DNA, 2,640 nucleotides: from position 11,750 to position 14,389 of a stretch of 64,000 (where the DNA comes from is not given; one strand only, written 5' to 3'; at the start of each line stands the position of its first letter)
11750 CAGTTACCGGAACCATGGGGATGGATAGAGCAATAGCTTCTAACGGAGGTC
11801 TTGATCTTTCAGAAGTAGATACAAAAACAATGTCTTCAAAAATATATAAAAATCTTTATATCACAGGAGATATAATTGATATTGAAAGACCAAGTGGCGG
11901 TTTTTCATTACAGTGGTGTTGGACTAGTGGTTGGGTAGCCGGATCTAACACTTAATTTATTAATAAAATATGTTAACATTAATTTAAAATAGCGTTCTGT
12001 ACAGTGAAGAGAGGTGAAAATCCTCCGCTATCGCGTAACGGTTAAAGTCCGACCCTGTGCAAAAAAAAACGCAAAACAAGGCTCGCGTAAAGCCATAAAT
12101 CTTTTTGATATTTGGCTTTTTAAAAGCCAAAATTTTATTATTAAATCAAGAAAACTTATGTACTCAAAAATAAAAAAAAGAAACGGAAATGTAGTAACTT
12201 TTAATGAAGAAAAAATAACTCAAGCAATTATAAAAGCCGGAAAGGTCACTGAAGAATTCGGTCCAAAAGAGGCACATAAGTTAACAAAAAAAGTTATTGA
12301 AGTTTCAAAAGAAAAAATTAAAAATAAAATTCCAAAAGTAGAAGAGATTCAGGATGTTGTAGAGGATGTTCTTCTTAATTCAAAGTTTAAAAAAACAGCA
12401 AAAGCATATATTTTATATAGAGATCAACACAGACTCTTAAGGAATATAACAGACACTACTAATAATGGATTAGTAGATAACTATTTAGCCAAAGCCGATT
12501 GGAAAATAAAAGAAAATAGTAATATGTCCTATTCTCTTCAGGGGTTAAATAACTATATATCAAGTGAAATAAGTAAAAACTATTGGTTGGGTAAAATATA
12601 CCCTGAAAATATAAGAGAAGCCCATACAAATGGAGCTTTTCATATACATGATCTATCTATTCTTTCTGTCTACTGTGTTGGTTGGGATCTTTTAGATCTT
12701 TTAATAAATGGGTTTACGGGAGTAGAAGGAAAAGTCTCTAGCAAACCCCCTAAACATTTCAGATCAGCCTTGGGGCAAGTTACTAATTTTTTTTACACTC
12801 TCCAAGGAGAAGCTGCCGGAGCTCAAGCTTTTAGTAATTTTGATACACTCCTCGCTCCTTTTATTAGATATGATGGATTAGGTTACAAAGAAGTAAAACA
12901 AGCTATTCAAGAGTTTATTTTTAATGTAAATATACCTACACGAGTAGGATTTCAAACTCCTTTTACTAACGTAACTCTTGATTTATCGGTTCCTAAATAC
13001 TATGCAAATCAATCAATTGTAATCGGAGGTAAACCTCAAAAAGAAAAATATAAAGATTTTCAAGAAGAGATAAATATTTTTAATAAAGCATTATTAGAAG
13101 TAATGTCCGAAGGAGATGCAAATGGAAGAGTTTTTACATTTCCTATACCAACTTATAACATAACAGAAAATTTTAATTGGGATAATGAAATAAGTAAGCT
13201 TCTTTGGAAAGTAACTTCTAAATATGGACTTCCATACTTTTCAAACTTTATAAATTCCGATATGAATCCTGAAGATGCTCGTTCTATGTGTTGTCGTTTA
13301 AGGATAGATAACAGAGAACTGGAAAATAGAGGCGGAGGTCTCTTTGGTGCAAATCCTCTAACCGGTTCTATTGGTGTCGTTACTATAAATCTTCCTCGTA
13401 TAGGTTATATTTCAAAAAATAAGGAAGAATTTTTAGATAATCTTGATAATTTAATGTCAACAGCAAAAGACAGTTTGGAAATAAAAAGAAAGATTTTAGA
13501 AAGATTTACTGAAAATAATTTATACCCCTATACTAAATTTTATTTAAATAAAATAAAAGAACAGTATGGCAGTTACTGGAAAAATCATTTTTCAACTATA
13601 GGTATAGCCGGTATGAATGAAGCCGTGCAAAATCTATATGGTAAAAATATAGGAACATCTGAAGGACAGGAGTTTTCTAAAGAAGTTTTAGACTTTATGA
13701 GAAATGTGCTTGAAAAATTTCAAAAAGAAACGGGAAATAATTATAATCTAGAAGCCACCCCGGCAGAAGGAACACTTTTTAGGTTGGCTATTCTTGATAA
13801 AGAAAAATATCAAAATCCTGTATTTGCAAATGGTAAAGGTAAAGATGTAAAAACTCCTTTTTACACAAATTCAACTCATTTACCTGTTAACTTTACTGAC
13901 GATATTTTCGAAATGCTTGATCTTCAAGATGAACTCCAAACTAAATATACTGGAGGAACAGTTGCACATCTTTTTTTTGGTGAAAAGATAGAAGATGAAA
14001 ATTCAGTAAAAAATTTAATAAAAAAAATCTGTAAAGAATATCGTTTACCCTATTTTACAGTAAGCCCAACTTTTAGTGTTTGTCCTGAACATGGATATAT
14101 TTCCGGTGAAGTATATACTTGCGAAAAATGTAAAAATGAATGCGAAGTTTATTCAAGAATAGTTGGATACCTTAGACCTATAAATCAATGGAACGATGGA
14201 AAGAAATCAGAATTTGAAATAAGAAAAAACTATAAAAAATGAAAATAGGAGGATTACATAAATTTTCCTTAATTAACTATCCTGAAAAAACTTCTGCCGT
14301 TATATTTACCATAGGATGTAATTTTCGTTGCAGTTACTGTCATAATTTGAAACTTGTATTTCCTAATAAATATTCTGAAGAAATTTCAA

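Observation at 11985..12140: Candidate cobalamin-riboswitch-like leader upstream of nrdDG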

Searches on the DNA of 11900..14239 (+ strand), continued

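Call 25: search_with_rna_model(model_id=R1, sources=[L081, L082, L083, L084, L085, L086, L087, L088, L089, L090, L091, L092, L093, L094, L095, L096, L097, L098, L099, L100, L101, L102, L103, L104, L105, L106, L107, L108, L109, L110, L111, L112, L113, L114, L115, L116, L117, L118, L119, L120, L121, L122, L123, L124, L125, L126, L127, L128, L129, L130, L131, L132, L133, L134, L135, L136, L137, L138, L139, L140, L141, L142, L143, L144, L145, L146, L147, L148, L149, L150, L151, L152, L153, L154, L155, L156, L157, L158, L159], max_evalue=0.01, make_alignment=true)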
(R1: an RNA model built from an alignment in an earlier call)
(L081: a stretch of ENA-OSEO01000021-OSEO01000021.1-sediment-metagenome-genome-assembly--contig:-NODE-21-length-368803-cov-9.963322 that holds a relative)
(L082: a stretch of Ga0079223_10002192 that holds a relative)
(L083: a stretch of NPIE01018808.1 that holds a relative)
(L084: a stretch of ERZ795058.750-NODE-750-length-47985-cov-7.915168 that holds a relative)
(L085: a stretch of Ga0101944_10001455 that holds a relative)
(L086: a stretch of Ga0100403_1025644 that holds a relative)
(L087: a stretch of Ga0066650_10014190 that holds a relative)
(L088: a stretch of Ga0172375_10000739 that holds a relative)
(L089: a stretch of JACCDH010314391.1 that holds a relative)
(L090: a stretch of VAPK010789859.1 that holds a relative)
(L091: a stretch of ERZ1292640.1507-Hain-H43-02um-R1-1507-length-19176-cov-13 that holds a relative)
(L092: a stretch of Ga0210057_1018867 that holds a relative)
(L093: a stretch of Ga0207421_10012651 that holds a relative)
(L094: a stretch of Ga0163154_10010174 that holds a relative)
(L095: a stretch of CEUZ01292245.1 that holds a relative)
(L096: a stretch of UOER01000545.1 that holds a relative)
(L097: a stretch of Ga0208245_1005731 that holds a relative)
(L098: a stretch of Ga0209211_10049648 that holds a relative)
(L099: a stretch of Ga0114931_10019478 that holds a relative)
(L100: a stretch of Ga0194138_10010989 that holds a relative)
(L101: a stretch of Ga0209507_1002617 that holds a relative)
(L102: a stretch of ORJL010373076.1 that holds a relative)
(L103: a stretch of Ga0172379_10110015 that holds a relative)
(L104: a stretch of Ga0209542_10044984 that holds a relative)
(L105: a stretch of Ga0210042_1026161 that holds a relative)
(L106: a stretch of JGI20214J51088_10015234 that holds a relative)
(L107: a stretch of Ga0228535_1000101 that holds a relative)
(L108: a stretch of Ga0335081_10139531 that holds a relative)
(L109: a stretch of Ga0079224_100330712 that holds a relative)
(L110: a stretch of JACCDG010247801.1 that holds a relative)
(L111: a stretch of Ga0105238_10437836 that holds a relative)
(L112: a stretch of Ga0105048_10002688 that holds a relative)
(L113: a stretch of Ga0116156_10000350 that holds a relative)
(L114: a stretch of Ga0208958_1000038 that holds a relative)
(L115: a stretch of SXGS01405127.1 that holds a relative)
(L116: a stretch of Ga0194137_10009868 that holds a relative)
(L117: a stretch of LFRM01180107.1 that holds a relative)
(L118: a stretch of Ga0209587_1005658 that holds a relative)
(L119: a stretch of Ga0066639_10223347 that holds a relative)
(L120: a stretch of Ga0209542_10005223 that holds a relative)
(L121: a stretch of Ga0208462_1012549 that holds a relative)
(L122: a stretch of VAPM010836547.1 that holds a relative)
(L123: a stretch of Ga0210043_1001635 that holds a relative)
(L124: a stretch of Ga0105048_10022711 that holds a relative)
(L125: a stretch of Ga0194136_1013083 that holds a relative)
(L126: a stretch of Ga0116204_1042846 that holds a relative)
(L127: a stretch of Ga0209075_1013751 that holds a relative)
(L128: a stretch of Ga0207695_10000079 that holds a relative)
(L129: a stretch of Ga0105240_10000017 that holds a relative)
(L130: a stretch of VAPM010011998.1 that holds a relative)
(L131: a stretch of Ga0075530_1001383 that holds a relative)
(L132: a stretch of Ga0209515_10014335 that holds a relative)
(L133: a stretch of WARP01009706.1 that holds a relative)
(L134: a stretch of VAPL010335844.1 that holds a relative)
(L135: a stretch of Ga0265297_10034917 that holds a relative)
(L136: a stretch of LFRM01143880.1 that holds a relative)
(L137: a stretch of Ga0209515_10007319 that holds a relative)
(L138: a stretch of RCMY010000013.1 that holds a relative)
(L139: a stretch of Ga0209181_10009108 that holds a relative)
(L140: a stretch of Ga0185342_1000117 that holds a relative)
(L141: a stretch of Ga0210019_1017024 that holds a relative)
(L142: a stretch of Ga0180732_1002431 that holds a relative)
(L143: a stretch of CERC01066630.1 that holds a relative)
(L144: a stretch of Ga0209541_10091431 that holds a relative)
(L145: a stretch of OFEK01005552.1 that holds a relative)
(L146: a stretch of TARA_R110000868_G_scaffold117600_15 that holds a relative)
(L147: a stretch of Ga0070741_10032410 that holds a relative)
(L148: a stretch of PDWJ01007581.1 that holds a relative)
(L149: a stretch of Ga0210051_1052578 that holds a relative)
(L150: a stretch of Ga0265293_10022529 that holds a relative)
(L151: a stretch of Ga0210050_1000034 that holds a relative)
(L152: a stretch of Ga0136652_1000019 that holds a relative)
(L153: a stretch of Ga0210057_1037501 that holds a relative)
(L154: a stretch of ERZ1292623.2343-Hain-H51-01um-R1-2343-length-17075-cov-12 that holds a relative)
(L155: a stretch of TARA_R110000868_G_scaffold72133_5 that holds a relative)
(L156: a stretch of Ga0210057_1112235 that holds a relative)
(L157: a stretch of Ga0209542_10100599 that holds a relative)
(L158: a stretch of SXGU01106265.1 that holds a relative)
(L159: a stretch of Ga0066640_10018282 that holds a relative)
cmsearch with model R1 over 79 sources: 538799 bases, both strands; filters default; matches with E-value up to 0.01: 80.
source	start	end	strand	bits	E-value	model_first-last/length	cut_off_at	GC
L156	1065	1180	-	128.6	1.9e-29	1-116/116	no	0.51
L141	359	474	-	128.1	2.5e-29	1-116/116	no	0.52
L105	510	625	+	124.9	1.6e-28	1-116/116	no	0.53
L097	2712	2826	-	123.7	3.2e-28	1-116/116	no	0.45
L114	9747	9861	-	123.7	3.2e-28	1-116/116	no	0.45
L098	484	599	+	122.9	5.1e-28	1-116/116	no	0.54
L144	59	174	+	122.9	5.1e-28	1-116/116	no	0.54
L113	3914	4026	-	122.7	5.8e-28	1-116/116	no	0.52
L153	3231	3346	-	121.8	9.5e-28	1-116/116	no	0.54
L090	1783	1898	+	118.4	6.9e-27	1-116/116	no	0.49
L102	3885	4002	-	116.1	2.7e-26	1-116/116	no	0.54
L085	8031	8143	-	115.7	3.3e-26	1-116/116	no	0.45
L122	1087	1202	-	113.9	9.3e-26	1-116/116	no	0.53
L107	3129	3242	+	110.8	5.8e-25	1-116/116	no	0.49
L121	817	930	+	110.8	5.8e-25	1-116/116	no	0.49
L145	535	648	+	110.8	5.8e-25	1-116/116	no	0.49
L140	924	1037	+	107.6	3.6e-24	1-116/116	no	0.57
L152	948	1061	+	107.6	3.6e-24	1-116/116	no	0.57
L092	6066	6183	-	105.7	1.1e-23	1-116/116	no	0.54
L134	6736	6852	-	105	1.6e-23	1-116/116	no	0.45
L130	3192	3308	-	104.8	1.8e-23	1-116/116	no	0.46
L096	351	464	-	102.7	5.9e-23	1-116/116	no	0.46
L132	2805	2922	-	96.6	2.1e-21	1-116/116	no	0.53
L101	5158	5277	-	96.5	2.2e-21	1-116/116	no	0.52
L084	1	86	-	96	2.9e-21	1-86/116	3'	0.49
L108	1879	1997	-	92.9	1.8e-20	1-116/116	no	0.55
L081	209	318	+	91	5.2e-20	1-116/116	no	0.53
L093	2136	2252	+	89.6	1.2e-19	1-116/116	no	0.55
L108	3254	3373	-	85.2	1.5e-18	1-116/116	no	0.5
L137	6349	6466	-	83.8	3.4e-18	1-116/116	no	0.54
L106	4182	4294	+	82.4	7.7e-18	1-116/116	no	0.5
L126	888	1009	-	81.3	1.4e-17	1-116/116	no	0.52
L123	4933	5043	-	81.3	1.4e-17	1-116/116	no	0.53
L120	1053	1171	+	79.9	3.1e-17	1-116/116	no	0.55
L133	1090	1204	+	79.2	4.9e-17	1-116/116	no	0.47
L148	4668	4781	-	78.5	7.2e-17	1-116/116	no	0.39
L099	3001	3118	-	77.1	1.6e-16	1-116/116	no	0.49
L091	166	277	-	75.1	5.2e-16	1-116/116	no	0.54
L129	8052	8160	-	74.3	8.4e-16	1-116/116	no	0.47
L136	5668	5770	+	71.1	5.2e-15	1-116/116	no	0.42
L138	1509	1614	+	71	5.6e-15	1-116/116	no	0.47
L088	9153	9266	-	70.3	8.4e-15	1-116/116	no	0.48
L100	3198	3303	-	70.1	9.2e-15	1-116/116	no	0.47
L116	1377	1482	-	70.1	9.2e-15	1-116/116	no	0.47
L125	2225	2330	+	70.1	9.2e-15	1-116/116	no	0.47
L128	2398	2501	-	69.7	1.2e-14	10-116/116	no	0.47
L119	377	480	-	69.5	1.3e-14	1-116/116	no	0.58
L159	3966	4069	-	69.5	1.3e-14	1-116/116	no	0.58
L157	1543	1632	+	68.1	2.9e-14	1-116/116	no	0.53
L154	2864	2964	-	67.9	3.3e-14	1-116/116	no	0.47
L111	39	149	-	66.3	8.3e-14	1-116/116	no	0.55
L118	2062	2157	-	66.3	8.4e-14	1-116/116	no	0.5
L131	10905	11000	+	66.3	8.4e-14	1-116/116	no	0.5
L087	3686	3780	-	65.8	1.1e-13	1-116/116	no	0.45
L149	233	327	+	65.8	1.1e-13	1-116/116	no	0.45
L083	2829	2935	+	65.4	1.4e-13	1-116/116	no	0.47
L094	3513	3607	-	63.8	3.5e-13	1-116/116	no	0.39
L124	9303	9397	+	63.8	3.5e-13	1-116/116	no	0.39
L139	5955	6049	+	63.8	3.5e-13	1-116/116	no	0.39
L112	14407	14519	-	62.5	7.4e-13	1-116/116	no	0.42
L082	6141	6243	-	60.5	2.4e-12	1-116/116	no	0.46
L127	2098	2200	-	60.5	2.4e-12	1-116/116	no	0.46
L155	6199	6252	+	60.4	2.5e-12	15-68/116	no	0.59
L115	10780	10891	-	59.9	3.3e-12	1-116/116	no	0.54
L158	6093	6204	-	59.9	3.3e-12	1-116/116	no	0.54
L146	2898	2951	+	58.1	9.5e-12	15-68/116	no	0.65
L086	87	181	-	57.6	1.3e-11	1-116/116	no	0.45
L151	12601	12695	-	57.6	1.3e-11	1-116/116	no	0.45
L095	1843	1927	-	57.2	1.6e-11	1-116/116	no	0.41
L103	1733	1837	-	57.1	1.7e-11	1-116/116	no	0.48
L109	1142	1195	-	57.1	1.7e-11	15-68/116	no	0.52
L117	3350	3447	-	57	1.8e-11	1-116/116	no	0.4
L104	5445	5540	-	56.3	2.7e-11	1-116/116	no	0.52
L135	679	785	-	56.2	2.9e-11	1-116/116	no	0.51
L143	1713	1772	-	52.8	2.1e-10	11-72/116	no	0.55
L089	1989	2086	-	52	3.2e-10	1-116/116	no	0.38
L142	5312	5366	-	49.6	1.3e-09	14-69/116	no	0.6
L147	6386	6438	-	49.1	1.7e-09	15-68/116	no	0.51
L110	1161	1212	+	48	3.4e-09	15-68/116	no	0.48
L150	765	862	-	43.5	4.4e-08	1-116/116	no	0.46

Alignment A4: 80 matches aligned to the model, 169 columns, each read 5' to 3' on its own strand. Consensus structure (alignment columns), stored with it:
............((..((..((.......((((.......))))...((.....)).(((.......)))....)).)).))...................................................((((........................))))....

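Call 33: search_rna_families(sources=[L001, L002, L003, L006, L009, L101, L102, L132, L108, L123, L133, L136, L100, L159, L118, L112, L089, L155, L082], threshold=gathering)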
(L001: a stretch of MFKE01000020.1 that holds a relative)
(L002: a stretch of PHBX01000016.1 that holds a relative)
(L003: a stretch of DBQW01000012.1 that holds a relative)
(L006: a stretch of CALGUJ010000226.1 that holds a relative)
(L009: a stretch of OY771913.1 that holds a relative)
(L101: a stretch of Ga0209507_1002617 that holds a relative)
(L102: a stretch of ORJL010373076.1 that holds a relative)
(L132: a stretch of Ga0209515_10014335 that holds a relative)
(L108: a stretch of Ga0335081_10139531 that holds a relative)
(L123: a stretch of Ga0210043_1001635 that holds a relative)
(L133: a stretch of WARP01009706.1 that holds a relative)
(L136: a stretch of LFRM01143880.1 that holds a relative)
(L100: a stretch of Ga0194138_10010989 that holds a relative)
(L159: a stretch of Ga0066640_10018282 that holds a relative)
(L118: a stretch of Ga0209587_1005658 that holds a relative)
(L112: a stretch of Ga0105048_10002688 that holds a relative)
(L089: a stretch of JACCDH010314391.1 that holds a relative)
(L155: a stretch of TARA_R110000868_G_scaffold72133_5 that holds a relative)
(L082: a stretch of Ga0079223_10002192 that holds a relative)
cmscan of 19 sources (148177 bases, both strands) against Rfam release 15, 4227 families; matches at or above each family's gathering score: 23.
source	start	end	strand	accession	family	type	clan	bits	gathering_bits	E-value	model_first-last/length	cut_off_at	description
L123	5178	5362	+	RF00174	Cobalamin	Cis-reg; riboswitch;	CL00101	79.1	31.5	1.8e-17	1-189/189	no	Cobalamin riboswitch aptamer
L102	37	110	+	RF00005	tRNA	Gene; tRNA;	CL00001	71.7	29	2.5e-13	1-71/71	no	tRNA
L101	2091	2162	+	RF00005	tRNA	Gene; tRNA;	CL00001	66.8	29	5.6e-12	1-71/71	no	tRNA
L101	9144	9215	-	RF00005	tRNA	Gene; tRNA;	CL00001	64.1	29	3.1e-11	1-71/71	no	tRNA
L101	11891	11961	-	RF00005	tRNA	Gene; tRNA;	CL00001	62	29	1.1e-10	1-71/71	no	tRNA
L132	5372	5455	-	RF00005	tRNA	Gene; tRNA;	CL00001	60.6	29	2.7e-10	1-71/71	no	tRNA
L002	1137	1211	+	RF00005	tRNA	Gene; tRNA;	CL00001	57.9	29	1.6e-09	1-71/71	no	tRNA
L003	2784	2915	+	RF01482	AdoCbl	Cis-reg; riboswitch;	CL00101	51.9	50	2.9e-06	1-149/149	no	AdoCbl (Cobalamin/B12) riboswitch aptamer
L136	5666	5746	+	RF01689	AdoCbl-II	Cis-reg; riboswitch;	CL00101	48.1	36.5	3.3e-08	1-81/81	no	AdoCbl-II (Cobalamin/B12) riboswitch aptamer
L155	6189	6259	+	RF01689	AdoCbl-II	Cis-reg; riboswitch;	CL00101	45.3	36.5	2.6e-07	1-81/81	no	AdoCbl-II (Cobalamin/B12) riboswitch aptamer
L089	2012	2088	-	RF01689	AdoCbl-II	Cis-reg; riboswitch;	CL00101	44.1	36.5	6e-07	1-81/81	no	AdoCbl-II (Cobalamin/B12) riboswitch aptamer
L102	3926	4008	-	RF01689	AdoCbl-II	Cis-reg; riboswitch;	CL00101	42.6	36.5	1.8e-06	1-81/81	no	AdoCbl-II (Cobalamin/B12) riboswitch aptamer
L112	14446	14526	-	RF01689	AdoCbl-II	Cis-reg; riboswitch;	CL00101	42.3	36.5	2.1e-06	1-81/81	no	AdoCbl-II (Cobalamin/B12) riboswitch aptamer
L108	1923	1999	-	RF01689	AdoCbl-II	Cis-reg; riboswitch;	CL00101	41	36.5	5.3e-06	1-81/81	no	AdoCbl-II (Cobalamin/B12) riboswitch aptamer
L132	2846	2921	-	RF01689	AdoCbl-II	Cis-reg; riboswitch;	CL00101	40.4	36.5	8.5e-06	1-81/81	no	AdoCbl-II (Cobalamin/B12) riboswitch aptamer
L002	2814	2892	+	RF01689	AdoCbl-II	Cis-reg; riboswitch;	CL00101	39.9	36.5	1.2e-05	1-81/81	no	AdoCbl-II (Cobalamin/B12) riboswitch aptamer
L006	2826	2905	+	RF01689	AdoCbl-II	Cis-reg; riboswitch;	CL00101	39.6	36.5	1.4e-05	1-81/81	no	AdoCbl-II (Cobalamin/B12) riboswitch aptamer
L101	5206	5267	-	RF01689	AdoCbl-II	Cis-reg; riboswitch;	CL00101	39.2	36.5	1.9e-05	1-81/81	no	AdoCbl-II (Cobalamin/B12) riboswitch aptamer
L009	2837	2917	+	RF01689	AdoCbl-II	Cis-reg; riboswitch;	CL00101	39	36.5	2.2e-05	1-81/81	no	AdoCbl-II (Cobalamin/B12) riboswitch aptamer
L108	3298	3376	-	RF01689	AdoCbl-II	Cis-reg; riboswitch;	CL00101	38.9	36.5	2.4e-05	1-81/81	no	AdoCbl-II (Cobalamin/B12) riboswitch aptamer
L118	2085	2165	-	RF01689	AdoCbl-II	Cis-reg; riboswitch;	CL00101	37.9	36.5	4.9e-05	1-81/81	no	AdoCbl-II (Cobalamin/B12) riboswitch aptamer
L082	6168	6242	-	RF01689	AdoCbl-II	Cis-reg; riboswitch;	CL00101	37.8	36.5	5.3e-05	1-81/81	no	AdoCbl-II (Cobalamin/B12) riboswitch aptamer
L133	1091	1163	+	RF01689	AdoCbl-II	Cis-reg; riboswitch;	CL00101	37.4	36.5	6.9e-05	1-81/81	no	AdoCbl-II (Cobalamin/B12) riboswitch aptamer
